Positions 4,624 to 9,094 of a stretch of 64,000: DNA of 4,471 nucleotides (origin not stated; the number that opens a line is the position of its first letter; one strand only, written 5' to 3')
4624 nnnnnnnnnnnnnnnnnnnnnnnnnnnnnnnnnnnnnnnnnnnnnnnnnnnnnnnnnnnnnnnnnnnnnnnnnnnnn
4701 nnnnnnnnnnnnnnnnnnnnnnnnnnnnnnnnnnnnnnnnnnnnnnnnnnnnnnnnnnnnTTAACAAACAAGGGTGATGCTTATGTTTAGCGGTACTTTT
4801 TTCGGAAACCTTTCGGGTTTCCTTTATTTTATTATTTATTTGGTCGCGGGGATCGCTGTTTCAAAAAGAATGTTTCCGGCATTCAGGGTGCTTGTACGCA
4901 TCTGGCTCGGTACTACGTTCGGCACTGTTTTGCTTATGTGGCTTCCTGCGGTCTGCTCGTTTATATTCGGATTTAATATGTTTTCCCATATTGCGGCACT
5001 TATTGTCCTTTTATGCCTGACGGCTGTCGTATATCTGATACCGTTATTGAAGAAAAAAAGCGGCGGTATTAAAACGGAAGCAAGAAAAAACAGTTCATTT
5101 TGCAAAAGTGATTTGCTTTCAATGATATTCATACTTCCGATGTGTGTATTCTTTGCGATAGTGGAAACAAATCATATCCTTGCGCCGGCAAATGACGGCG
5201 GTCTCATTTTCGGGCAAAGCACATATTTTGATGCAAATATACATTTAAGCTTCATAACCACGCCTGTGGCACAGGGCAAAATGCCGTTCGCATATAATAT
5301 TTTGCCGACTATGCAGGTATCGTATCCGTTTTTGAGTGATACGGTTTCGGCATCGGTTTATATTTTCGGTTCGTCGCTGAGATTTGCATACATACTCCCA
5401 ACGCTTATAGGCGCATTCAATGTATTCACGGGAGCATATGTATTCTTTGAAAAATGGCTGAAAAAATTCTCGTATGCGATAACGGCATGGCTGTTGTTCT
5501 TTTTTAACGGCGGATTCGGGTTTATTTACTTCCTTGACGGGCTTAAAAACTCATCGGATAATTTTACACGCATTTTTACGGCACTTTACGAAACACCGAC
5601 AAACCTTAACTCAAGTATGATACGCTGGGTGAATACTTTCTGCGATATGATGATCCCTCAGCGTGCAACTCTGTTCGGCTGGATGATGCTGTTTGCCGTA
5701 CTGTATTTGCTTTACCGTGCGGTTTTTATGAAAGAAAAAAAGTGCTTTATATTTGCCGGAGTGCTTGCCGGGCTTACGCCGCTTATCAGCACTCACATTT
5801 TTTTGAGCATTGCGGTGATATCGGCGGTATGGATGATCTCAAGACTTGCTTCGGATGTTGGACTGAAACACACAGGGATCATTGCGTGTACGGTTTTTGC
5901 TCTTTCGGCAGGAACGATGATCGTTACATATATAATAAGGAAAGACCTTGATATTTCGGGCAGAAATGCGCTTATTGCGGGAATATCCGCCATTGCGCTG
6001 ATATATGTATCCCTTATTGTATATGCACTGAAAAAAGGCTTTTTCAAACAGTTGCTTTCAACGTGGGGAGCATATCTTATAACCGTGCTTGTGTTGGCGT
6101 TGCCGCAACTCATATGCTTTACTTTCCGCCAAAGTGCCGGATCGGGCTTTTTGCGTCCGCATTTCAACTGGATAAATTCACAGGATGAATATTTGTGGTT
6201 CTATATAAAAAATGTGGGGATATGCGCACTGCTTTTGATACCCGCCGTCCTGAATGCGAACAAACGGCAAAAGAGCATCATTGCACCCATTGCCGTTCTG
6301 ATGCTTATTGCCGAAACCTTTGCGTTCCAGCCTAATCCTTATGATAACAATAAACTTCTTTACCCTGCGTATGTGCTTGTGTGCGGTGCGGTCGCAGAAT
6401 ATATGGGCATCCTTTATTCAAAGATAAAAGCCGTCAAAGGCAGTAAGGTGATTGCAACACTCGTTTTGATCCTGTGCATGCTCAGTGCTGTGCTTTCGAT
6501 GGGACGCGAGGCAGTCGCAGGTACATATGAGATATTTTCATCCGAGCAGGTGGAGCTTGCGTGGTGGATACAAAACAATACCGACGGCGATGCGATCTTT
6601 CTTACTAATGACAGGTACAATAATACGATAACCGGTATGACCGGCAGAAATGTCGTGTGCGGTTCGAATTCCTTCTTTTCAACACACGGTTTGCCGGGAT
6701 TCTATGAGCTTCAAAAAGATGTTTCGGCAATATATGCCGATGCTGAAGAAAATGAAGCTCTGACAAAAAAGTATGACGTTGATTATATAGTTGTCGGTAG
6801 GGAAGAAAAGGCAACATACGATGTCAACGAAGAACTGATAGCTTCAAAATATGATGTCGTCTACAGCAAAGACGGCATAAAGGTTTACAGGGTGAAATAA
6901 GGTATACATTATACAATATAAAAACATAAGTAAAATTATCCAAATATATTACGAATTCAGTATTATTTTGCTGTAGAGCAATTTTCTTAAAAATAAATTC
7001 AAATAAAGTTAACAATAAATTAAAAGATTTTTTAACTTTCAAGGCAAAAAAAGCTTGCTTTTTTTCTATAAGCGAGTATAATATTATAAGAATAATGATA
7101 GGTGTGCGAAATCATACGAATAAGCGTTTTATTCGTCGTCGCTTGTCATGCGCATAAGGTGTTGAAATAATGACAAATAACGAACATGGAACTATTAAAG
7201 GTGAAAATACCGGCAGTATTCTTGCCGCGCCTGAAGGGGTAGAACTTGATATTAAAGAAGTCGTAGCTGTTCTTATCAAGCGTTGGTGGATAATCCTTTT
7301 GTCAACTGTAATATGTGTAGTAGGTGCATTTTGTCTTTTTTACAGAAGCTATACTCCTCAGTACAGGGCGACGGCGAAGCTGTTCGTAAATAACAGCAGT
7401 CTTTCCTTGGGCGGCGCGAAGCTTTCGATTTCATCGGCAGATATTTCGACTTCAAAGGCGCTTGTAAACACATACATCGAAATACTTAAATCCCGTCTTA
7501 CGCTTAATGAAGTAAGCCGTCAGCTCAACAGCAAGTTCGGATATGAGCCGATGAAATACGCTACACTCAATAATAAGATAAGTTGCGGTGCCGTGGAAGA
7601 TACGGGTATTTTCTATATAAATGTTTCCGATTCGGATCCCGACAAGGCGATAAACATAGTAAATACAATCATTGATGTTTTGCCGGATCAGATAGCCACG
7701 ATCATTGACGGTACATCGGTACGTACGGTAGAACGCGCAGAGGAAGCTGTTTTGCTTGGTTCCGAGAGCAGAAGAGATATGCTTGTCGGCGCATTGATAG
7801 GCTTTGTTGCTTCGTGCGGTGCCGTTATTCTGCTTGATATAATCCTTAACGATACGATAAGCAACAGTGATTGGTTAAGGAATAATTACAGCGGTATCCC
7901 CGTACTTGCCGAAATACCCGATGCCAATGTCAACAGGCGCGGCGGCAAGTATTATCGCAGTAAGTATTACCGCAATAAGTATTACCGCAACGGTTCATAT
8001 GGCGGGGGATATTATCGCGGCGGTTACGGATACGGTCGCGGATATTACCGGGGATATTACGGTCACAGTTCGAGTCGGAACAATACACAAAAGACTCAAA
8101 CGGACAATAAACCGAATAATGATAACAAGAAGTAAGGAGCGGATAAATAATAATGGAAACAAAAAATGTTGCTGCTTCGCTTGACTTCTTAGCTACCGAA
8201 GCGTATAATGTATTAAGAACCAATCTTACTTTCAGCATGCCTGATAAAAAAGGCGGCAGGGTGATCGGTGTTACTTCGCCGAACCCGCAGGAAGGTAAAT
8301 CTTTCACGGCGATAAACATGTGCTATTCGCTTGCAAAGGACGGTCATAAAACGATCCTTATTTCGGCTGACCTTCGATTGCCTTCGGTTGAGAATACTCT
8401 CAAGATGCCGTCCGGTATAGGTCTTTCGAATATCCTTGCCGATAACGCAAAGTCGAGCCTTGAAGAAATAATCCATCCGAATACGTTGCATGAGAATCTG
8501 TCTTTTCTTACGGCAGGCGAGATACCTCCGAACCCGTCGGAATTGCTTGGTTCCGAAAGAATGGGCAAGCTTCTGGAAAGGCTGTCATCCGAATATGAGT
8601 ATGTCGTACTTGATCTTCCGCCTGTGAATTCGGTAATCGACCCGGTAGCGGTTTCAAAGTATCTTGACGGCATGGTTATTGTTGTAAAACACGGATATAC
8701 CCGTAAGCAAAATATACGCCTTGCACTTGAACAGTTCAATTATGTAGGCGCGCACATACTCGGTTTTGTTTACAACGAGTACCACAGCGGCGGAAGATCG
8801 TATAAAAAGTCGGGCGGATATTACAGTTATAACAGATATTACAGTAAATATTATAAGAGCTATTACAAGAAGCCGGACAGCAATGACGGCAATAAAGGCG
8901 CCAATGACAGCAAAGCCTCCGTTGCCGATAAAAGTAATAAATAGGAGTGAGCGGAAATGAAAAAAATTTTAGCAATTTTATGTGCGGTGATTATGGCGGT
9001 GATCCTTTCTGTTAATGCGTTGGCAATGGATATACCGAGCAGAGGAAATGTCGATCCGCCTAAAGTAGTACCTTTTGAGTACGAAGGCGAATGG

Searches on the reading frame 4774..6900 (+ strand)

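Call 53: search_protein_families(library=pfam, proteins=[window:4774-6900:+], max_evalue=0.00001)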
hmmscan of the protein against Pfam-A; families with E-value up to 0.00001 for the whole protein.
window:4774-6900:+ (708 aa): 0 families

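Call 76: search_protein_families(library=pfam, proteins=[window:4774-6900:+], max_evalue=0.01)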
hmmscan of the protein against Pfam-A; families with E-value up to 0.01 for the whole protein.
window:4774-6900:+ (708 aa): 1 family
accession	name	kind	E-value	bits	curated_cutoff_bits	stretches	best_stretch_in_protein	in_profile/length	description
PF20604.3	DUF6798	-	0.0081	16.3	26.9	0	594-628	5-38/61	Domain of unknown function (DUF6798)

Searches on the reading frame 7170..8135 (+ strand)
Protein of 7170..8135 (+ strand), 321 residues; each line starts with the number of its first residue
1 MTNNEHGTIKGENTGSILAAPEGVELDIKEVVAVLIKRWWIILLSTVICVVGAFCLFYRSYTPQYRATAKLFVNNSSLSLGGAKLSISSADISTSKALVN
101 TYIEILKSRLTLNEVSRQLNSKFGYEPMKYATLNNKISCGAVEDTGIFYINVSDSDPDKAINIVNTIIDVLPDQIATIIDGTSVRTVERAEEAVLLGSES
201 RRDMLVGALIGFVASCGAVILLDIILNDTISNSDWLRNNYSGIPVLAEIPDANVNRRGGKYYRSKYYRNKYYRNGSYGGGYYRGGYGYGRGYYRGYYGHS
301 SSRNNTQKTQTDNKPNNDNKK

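Call 53: search_protein_families(library=pfam, proteins=[window:7170-8135:+], max_evalue=0.00001)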
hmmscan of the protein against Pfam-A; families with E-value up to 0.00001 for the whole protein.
window:7170-8135:+ (321 aa): 1 family
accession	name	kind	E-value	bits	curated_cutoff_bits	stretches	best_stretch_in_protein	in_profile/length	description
PF02706.20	Wzz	-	1.6e-16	60.8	25.5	1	25-119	2-91/91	Chain length determinant protein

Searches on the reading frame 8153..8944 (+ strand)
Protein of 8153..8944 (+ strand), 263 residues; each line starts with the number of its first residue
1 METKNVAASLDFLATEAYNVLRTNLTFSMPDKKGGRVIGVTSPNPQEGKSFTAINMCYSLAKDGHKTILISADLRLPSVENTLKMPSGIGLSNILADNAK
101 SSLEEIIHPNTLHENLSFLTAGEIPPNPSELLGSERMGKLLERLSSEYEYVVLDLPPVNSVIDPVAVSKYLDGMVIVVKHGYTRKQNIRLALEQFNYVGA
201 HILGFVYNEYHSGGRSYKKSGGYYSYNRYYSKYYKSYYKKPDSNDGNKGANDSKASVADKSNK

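Call 53: search_protein_families(library=pfam, proteins=[window:8153-8944:+], max_evalue=0.00001)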
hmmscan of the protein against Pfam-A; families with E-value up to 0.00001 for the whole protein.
window:8153-8944:+ (263 aa): 2 families
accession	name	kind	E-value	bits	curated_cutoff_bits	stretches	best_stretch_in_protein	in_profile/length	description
PF13614.12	AAA_31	-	1.7e-07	31.8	27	1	46-183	12-152/177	AAA domain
PF10609.15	ParA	-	7.9e-07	29.2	27.1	1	37-208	5-173/246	NUBPL iron-transfer P-loop NTPase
